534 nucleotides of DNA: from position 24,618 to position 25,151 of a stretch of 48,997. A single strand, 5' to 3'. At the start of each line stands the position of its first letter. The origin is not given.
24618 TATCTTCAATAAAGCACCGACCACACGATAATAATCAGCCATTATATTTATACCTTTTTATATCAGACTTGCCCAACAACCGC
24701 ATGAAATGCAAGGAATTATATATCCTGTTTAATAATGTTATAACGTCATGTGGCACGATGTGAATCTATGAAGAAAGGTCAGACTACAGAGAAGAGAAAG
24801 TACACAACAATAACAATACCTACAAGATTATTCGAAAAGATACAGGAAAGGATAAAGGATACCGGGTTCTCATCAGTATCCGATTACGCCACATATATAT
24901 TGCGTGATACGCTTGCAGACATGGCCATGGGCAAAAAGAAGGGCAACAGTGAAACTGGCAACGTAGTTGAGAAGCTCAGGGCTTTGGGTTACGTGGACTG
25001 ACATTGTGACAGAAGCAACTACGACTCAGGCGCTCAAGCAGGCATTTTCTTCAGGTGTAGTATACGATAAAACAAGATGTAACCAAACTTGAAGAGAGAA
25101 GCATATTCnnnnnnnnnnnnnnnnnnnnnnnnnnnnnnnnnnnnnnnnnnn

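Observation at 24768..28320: An RHH regulator, CysD and a CysH-fold paralog in one locus all end in the same KLR[AE]LGY tail, next to a CysN-type GTPase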

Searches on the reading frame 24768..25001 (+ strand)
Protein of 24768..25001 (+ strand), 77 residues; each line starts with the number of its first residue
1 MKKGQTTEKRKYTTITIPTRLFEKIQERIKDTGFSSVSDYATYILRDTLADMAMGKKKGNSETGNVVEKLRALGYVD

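Call 3: search_protein_families(library=pfam, proteins=[window:24768-25001:+], max_evalue=0.01)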
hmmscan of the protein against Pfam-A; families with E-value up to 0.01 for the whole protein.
window:24768-25001:+ (77 aa): 0 families

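Call 4: search_protein_families(library=ncbifam, proteins=[window:24768-25001:+], max_evalue=0.01)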
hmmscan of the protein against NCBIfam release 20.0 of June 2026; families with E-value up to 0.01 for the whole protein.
window:24768-25001:+ (77 aa): 0 families

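Call 5: find_homologous_proteins(query=window:24768-25001:+, max_evalue=0.01)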
Query window:24768-25001:+ (77 aa): 248 proteins with E <= 0.01 among 248 candidates; the best 120 are listed.
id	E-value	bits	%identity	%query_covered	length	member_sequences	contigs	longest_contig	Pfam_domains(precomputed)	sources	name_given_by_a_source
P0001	4.1e-42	158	100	100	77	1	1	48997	-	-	-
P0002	1.3e-37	144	90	100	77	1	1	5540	-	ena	-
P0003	1.9e-27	112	72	100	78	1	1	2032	-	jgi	jgi:Arc/MetJ-type ribon-helix-helix transcriptional regulator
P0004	2.3e-27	112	73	100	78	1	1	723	-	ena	-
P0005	2.3e-27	112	76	91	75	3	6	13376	-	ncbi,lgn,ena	-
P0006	2.5e-27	112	70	100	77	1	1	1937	-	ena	-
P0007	2.5e-27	112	73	100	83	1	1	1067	-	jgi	-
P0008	6.1e-27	110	74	91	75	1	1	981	-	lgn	-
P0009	1.5e-26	109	71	91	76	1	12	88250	-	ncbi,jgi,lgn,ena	jgi:metal-responsive CopG/Arc/MetJ family transcriptional regulator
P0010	2.3e-26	108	72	100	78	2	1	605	-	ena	-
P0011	6.5e-26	107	67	100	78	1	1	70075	-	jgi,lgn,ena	-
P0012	2.2e-25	105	71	91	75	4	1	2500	-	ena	-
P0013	3.4e-25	105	70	91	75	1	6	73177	-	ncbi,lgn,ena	-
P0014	7.1e-25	104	68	97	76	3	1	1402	-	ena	-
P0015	1.1e-24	103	66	100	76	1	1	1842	-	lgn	-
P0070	2.1e-20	90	64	97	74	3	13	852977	-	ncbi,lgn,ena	-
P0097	2.3e-19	86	64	97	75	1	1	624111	-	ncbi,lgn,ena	-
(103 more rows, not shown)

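Call 9: find_encoding_contigs(protein=P0009, flank=6000, max_places=2)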
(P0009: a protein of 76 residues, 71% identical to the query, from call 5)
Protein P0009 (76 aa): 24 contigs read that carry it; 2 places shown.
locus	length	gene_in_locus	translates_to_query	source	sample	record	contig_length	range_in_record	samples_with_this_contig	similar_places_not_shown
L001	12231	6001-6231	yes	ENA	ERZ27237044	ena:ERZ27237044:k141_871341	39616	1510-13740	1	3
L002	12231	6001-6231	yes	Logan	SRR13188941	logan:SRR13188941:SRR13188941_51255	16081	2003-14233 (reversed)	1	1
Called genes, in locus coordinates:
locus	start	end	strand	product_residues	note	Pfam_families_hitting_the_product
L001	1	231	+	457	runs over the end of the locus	PF01751:Toprim (weak), PF13155:Toprim_2 (weak), PF13662:Toprim_4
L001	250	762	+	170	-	PF01243:PNPOx_N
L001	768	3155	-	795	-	PF00275:EPSP_synthase, PF01264:Chorismate_synt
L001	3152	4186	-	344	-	PF00465:Fe-ADH (weak), PF01761:DHQ_synthase, PF24621:DHQS_C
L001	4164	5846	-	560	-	PF08915:tRNA-Thr_ED, PF00587:tRNA-synt_2b, PF03129:HGTP_anticodon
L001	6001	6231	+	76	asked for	-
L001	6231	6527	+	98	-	-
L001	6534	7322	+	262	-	PF01507:PAPS_reduct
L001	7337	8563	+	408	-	PF00009:GTP_EFTU, PF01926:MMR_HSR1 (faint), PF03144:GTP_EFTU_D2 (faint), PF22594:GTP-eEF1A_C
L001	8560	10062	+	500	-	PF01663:Phosphodiest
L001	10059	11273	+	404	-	PF20706:GT4-conflict, PF00534:Glycos_transf_1, PF13692:Glyco_trans_1_4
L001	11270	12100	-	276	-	PF01875:Memo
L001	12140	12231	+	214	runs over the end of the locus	PF00730:HhH-GPD, PF00633:HHH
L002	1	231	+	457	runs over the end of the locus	PF01751:Toprim (weak), PF13155:Toprim_2 (weak), PF13662:Toprim_4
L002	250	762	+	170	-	PF01243:PNPOx_N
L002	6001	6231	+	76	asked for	-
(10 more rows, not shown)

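Call 10: find_encoding_contigs(protein=P0070, flank=6000, max_places=2)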
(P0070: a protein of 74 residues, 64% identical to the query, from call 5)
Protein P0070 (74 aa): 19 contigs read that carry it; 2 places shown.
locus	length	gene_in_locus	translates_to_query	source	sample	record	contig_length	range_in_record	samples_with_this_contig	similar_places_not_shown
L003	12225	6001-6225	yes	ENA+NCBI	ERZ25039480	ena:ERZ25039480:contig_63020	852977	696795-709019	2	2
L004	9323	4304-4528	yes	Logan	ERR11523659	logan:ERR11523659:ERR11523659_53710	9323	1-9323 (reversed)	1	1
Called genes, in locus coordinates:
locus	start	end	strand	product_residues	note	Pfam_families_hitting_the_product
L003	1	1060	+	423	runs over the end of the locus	PF00009:GTP_EFTU, PF03144:GTP_EFTU_D2, PF03143:GTP_EFTU_D3, PF22594:GTP-eEF1A_C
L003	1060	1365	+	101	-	PF00338:Ribosomal_S10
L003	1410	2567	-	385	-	PF00438:S-AdoMet_synt_N, PF02772:S-AdoMet_synt_M, PF02773:S-AdoMet_synt_C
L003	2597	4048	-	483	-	PF00884:Sulfatase, PF01663:Phosphodiest (weak)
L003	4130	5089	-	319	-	PF01916:DS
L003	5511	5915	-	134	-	PF12647:RNHCP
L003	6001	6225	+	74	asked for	-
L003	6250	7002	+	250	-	PF01507:PAPS_reduct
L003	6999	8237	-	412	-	PF00884:Sulfatase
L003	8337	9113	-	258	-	PF04402:SIMPL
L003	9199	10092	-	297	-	PF02673:BacA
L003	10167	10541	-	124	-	-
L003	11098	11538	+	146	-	PF08818:DUF1801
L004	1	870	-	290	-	?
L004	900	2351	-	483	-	PF00884:Sulfatase, PF01663:Phosphodiest (weak)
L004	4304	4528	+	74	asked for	-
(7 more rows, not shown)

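Call 11: find_encoding_contigs(protein=P0097, flank=6000, max_places=2)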
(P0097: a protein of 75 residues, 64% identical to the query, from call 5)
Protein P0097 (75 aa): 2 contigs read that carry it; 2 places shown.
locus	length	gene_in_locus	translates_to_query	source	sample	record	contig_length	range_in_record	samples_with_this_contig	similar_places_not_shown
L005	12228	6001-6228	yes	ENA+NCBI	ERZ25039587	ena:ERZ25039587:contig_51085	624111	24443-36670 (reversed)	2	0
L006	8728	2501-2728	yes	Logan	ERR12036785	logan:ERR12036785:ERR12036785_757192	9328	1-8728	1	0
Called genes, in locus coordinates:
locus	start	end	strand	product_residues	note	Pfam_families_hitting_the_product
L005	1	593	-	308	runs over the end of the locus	PF13385:Laminin_G_3 (weak)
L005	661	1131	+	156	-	PF09821:AAA_assoc_C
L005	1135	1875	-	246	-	PF00005:ABC_tran, PF13304:AAA_21 (faint)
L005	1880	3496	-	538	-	PF00528:BPD_transp_1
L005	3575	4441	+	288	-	PF05050:Methyltransf_21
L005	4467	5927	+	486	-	PF01663:Phosphodiest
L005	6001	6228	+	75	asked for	-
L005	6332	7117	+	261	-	PF01507:PAPS_reduct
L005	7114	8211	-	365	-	-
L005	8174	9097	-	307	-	PF02475:TRM5-TYW2_MTfase (weak), PF05050:Methyltransf_21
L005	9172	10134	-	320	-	PF20706:GT4-conflict, PF00534:Glycos_transf_1, PF13692:Glyco_trans_1_4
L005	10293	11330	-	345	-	PF00106:adh_short (faint), PF01073:3Beta_HSD, PF01370:Epimerase, PF02719:Polysacc_synt_2, PF04321:RmlD_sub_bind, PF13460:NAD_binding_10 (weak), PF16363:GDP_Man_Dehyd, PF07993:NAD_binding_4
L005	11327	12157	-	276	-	PF02585:PIG-L (weak)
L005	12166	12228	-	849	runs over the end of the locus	PF02366:PMT, PF02516:STT3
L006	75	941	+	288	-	PF05050:Methyltransf_21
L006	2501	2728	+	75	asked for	-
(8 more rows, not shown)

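Call 22: find_related_loci(query=A1, collection=genome_contigs, flank=10000)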
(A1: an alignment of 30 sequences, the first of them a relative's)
Query A1 (77 aa) in genome_contigs; peptide patterns used: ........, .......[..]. (x = any residue, [..] = any of these).
200 stretches matched a pattern; 156 encode a relative of the query (tblastn E <= 1e-3); the best 80 are kept; 80 distinct loci.
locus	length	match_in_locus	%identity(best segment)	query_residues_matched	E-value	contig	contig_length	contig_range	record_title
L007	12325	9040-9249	71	8-77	1e-31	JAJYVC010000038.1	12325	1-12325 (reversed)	MAG: Candidatus Micrarchaeota archaeon isolate FK1.bin66 NODE_5483_length_12325_cov_1.934170, whole genome shotgun seque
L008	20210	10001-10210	70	8-77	1e-30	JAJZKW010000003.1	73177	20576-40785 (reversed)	MAG: Candidatus Micrarchaeota archaeon isolate MAS1.bin63 NODE_166_length_73177_cov_21.642752, whole genome shotgun sequ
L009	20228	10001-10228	66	1-76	1e-28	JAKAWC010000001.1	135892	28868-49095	MAG: Candidatus Micrarchaeota archaeon isolate YP4.bin34 NODE_147_length_135892_cov_2.599028, whole genome shotgun seque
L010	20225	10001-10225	62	1-77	7e-28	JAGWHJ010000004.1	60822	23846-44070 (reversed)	MAG: Candidatus Micrarchaeota archaeon isolate REEA76 REEA76-150_679, whole genome shotgun sequence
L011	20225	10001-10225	65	1-77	1e-27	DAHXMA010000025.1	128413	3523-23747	MAG TPA_asm: Candidatus Micrarchaeota archaeon isolate clean1610 k141_1665243, whole genome shotgun sequence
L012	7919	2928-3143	66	5-77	2e-27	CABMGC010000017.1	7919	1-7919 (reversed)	uncultured archaeon isolate LFW-125_1 genome assembly, contig: LFW1251_24, whole genome shotgun sequence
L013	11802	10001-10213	69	5-76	3e-27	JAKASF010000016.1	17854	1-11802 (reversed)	MAG: Candidatus Micrarchaeota archaeon isolate YP1.bin29 NODE_2571_length_17854_cov_2.102386, whole genome shotgun seque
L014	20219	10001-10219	67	3-77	6e-27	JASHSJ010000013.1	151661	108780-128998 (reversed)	MAG: Candidatus Micrarchaeota archaeon isolate JOPF124 JOPF_NEAR_contig_391947, whole genome shotgun sequence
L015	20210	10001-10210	68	5-75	8e-27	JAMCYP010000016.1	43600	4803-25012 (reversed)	MAG: Candidatus Marsarchaeota archaeon isolate FK_Sedi_B_Bin.344 NODE_2302_length_43600_cov_4.61887, whole genome shotgu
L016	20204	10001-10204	70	8-76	1e-26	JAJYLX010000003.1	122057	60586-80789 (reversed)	MAG: Candidatus Micrarchaeota archaeon isolate DBS2-1.bin97 NODE_236_length_122057_cov_2.466120, whole genome shotgun se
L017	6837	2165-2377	65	5-76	1e-26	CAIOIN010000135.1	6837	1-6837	uncultured Candidatus Micrarchaeota archaeon isolate C24_bin-1049 genome assembly, contig: bin-1049:135/135, whole genom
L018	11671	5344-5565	62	1-76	2e-26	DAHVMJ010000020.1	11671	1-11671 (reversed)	MAG TPA_asm: Candidatus Micrarchaeota archaeon isolate clean546 NODE_20_length_11671_cov_5.243143, whole genome shotgun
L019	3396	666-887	64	1-76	3e-26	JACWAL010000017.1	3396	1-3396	MAG: Candidatus Micrarchaeota archaeon isolate A_MIC_10 k141_206820, whole genome shotgun sequence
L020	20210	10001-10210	64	1-75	5e-26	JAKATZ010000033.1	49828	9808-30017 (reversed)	MAG: Candidatus Micrarchaeota archaeon isolate YP3.bin123 NODE_871_length_49828_cov_2.47005, whole genome shotgun sequen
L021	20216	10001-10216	64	1-75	8e-26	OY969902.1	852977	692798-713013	MAG: uncultured archaeon isolate MFD01476.bin.c.10 genome assembly, chromosome: 1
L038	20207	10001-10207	67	8-76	9e-25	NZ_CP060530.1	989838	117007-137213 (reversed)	Candidatus Micrarchaeum sp. strain A_DKE chromosome, complete genome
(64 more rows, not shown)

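Call 35: search_protein_families(library=pfam, alignment_id=A1, max_evalue=1)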
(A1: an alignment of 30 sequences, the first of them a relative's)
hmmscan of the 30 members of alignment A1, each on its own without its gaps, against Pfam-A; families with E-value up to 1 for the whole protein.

A. member 1, P0001 (77 aa): 3 families
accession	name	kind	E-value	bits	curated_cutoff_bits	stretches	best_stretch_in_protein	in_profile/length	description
PF03705.20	CheR_N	-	0.021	15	27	1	25-47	30-52/53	CheR methyltransferase, all-alpha domain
PF22659.2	YycE-like_C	-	0.12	12.8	27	0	22-44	14-36/55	YycE-like C-terminal domain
PF01402.27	RHH_1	-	0.19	12.2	20.5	1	13-39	2-27/39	Ribbon-helix-helix protein, copG family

B. families by the number of members that match (of 30 scanned): 18 families
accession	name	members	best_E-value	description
PF01402.27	RHH_1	12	0.0031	Ribbon-helix-helix protein, copG family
PF03705.20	CheR_N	11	0.0009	CheR methyltransferase, all-alpha domain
PF22659.2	YycE-like_C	5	0.052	YycE-like C-terminal domain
PF06798.17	PrkA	4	0.0099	PrkA serine protein kinase C-terminal domain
PF25075.1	DUF7799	1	0.013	Domain of unknown function (DUF7799)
PF10198.14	Ada3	1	0.016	Histone acetyltransferases subunit 3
PF10869.13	DUF2666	1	0.021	Domain of unknown function (DUF2666)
PF00525.23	Crystallin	1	0.036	Alpha crystallin A chain, N terminal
PF18506.7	RelB-like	1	0.054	RelB Antitoxin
PF08823.16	PG_binding_2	1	0.071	Putative peptidoglycan binding domain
PF14038.11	YqzE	1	0.074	YqzE-like protein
PF10592.14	AIPR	1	0.075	AIPR protein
PF20607.3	DUF6800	1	0.088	Family of unknown function (DUF6800)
PF00403.32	HMA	1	0.1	Heavy-metal-associated domain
PF18662.7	HTH_56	1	0.12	Cch helix turn helix domain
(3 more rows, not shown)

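Call 47: predict_structure(alignment_id=A1)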
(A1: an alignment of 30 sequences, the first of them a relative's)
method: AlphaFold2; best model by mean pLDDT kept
length: 77 residues; sequences in the alignment: 30
mean_pLDDT: 80.2   pTM: 0.59
mean pLDDT of the five models: 80.2, 80.1, 79.7, 73.6, 73.1
residues with pLDDT >= 90: 31; 70-90: 26; 50-70: 18; < 50: 2
segments of 3 or more residues with pLDDT < 50: none
pLDDT, mean of each block of 10 residues (from residue 1): 60 90 95 93 90 69 67 77
secondary structure, 60 per line:
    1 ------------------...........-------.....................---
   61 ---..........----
elements in order: H19-29 H37-57 H64-73

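Call 52: search_protein_families(library=pfam, proteins=[L003:6999-8237:-, L003:2597-4048:-, L005:7114-8211:-], max_evalue=0.1)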
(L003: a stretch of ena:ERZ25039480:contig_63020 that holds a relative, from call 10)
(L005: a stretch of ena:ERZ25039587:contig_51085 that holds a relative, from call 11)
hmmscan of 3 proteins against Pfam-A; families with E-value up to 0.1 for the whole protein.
L003:6999-8237:- (412 aa): 2 families
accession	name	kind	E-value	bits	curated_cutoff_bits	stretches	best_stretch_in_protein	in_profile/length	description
PF00884.28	Sulfatase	-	1.2e-15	58.1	25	2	216-349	158-291/301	Sulfatase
PF01663.27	Phosphodiest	-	0.0033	17.5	23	0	46-66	41-61/342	Type I phosphodiesterase / nucleotide pyrophosphatase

L003:2597-4048:- (483 aa): 5 families
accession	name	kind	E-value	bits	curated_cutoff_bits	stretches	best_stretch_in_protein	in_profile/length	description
PF00884.28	Sulfatase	-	3.1e-24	86.3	25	1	10-362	1-287/301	Sulfatase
PF01663.27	Phosphodiest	-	9.8e-09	35.7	23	1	270-339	170-239/342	Type I phosphodiesterase / nucleotide pyrophosphatase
PF02995.22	DUF229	-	0.0013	18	25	1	284-329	310-355/496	Protein of unknown function (DUF229)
PF07394.17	DUF1501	-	0.044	13.4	27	1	275-323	259-307/390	Protein of unknown function (DUF1501)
PF16347.10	SGSH_C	-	0.077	13.6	29.3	0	437-471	102-138/154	N-sulphoglucosamine sulphohydrolase, C-terminal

L005:7114-8211:- (365 aa): 1 family
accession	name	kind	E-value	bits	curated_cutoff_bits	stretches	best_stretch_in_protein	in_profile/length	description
PF00535.33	Glycos_transf_2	-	0.0001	22.7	23.3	1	27-143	11-128/168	Glycosyl transferase family 2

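Call 53: fold_search(model_id=the predicted structure, library=pdb)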
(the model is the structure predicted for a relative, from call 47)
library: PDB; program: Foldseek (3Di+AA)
matches with E <= 10: 1; with E <= 0.001: 0
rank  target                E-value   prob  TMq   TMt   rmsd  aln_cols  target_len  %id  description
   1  6cht_D                6.4e+00  0.04  0.22  0.11  10.0        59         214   12  HNF4alpha in complex with the corepressor EBP1 fragment (released 2019-02-27)

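Call 74: find_encoding_contigs(protein=P0002, flank=6000, max_places=2)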
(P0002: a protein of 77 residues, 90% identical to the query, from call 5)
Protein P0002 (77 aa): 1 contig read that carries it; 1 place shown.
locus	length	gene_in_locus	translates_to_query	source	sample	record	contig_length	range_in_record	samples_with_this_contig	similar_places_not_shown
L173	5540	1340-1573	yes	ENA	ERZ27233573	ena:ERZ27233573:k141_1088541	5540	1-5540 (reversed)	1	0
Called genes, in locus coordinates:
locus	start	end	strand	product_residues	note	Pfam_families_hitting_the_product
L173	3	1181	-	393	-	?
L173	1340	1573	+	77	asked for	-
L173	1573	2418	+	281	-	PF01507:PAPS_reduct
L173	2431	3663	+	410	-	PF00009:GTP_EFTU, PF01926:MMR_HSR1 (faint), PF03144:GTP_EFTU_D2 (faint), PF22594:GTP-eEF1A_C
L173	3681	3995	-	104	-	-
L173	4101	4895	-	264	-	PF01507:PAPS_reduct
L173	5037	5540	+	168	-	?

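Call 91: search_protein_families(library=pfam, proteins=[L038:5190-5987:+, L038:6068-7222:+, L038:7259-7939:-, L038:8064-9878:+, L038:12257-13231:+, L038:13258-13902:+, L038:13960-14967:+, L038:15016-16113:+, L038:16100-19210:+], max_evalue=0.001)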
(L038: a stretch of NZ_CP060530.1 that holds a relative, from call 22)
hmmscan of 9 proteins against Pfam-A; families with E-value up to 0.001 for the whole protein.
L038:5190-5987:+ (265 aa): 3 families
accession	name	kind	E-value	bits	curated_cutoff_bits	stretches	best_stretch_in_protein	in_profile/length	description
PF12679.13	ABC2_membrane_2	-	1e-14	54.9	27.2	1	11-231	1-209/283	ABC-2 family transporter protein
PF12698.13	ABC2_membrane_3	-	4e-08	33.2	31.6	1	78-234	159-297/347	ABC-2 family transporter protein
PF12730.13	ABC2_membrane_4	-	1.4e-07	32.1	27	1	59-195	26-161/179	ABC-2 family transporter protein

L038:6068-7222:+ (384 aa): 1 family
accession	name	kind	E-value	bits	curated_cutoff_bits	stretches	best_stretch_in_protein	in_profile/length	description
PF00348.22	polyprenyl_synt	-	1e-48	166.2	27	1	83-324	4-243/251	Polyprenyl synthetase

L038:7259-7939:- (226 aa): 1 family
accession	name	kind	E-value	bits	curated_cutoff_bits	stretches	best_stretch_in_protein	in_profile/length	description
PF02009.21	RIFIN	-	1.7e-05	25.4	32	1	152-225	235-311/327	Rifin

L038:8064-9878:+ (604 aa): 1 family
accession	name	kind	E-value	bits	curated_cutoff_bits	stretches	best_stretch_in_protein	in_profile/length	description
PF19479.4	DUF6015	-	1.9e-11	44.9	27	1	24-104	17-93/140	Family of unknown function (DUF6015)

L038:12257-13231:+ (324 aa): 8 families
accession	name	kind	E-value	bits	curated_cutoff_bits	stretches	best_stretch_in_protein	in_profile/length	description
PF13412.12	HTH_24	-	3.8e-12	46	21.9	2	162-205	5-48/48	Winged helix-turn-helix DNA-binding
PF13404.12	HTH_AsnC-type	-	2e-10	40.7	27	1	162-198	5-41/42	AsnC-type helix-turn-helix domain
PF12802.13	MarR_2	-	4.3e-07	30.4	27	0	17-45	17-46/61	MarR family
PF01047.28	MarR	-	0.0001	22.5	24.6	0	13-43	11-41/59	MarR family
PF01037.27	AsnC_trans_reg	-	0.00017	21.9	25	0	70-115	3-48/73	Lrp/AsnC ligand binding domain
PF09339.16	HTH_IclR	-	0.00019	21.5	22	0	14-45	13-44/52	IclR helix-turn-helix domain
PF08279.18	HTH_11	-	0.00076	19.7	25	0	166-203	6-44/55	HTH domain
PF08461.16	HTH_12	-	0.0008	19.7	21.4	0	185-210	29-54/66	Ribonuclease R winged-helix domain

L038:13258-13902:+ (214 aa): 1 family
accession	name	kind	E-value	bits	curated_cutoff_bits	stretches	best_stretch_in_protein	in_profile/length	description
PF01066.26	CDP-OH_P_transf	-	6.7e-06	27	22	1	7-52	4-49/152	CDP-alcohol phosphatidyltransferase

L038:13960-14967:+ (335 aa): 0 families

L038:15016-16113:+ (365 aa): 3 families
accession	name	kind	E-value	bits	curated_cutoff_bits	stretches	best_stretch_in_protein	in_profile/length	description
PF00988.28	CPSase_sm_chain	-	1.9e-45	154.2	27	1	10-142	1-126/126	Carbamoyl-phosphate synthase small chain, CPSase domain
PF00117.34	GATase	-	2.6e-40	138.6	22.8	1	180-352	2-186/190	Glutamine amidotransferase class-I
PF07722.19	Peptidase_C26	-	3.1e-07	30.8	20.5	1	237-338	96-219/219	Peptidase C26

L038:16100-19210:+ (1036 aa): 9 families
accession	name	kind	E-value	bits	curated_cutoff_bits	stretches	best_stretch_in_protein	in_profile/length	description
PF02786.22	CPSase_L_D2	-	6e-90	300.8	19.8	2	128-332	2-210/211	Carbamoyl-phosphate synthase L chain, ATP binding domain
PF25596.1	CPSase_L_D1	-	3.7e-65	217.5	27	2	6-123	2-117/118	Carbamoyl phosphate synthase preATP-grasp domain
PF02222.28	ATP-grasp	-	4.6e-16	59.4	27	1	134-301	2-162/179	ATP-grasp domain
PF02787.25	CPSase_L_D3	-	8.4e-12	45.4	26.6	1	424-499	2-77/80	Carbamoyl-phosphate synthetase large chain, oligomerisation domain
PF07478.18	Dala_Dala_lig_C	-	8.2e-11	42.2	24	1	135-307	2-183/204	D-ala D-ala ligase C-terminus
PF15632.11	ATPgrasp_Ter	-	3.3e-10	40.3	29.1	1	793-856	47-109/131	ATP-grasp in the biosynthetic pathway with Ter operon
PF01071.24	GARS_A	-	9.5e-08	32.5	27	1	661-831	7-188/194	Phosphoribosylglycinamide synthetase, ATP-grasp (A) domain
PF02655.19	ATP-grasp_3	-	1.3e-07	32.2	23.2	1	664-832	11-157/160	ATP-grasp domain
PF13549.11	ATP-grasp_5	-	1e-05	25.5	27.6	0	124-169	8-53/221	ATP-grasp domain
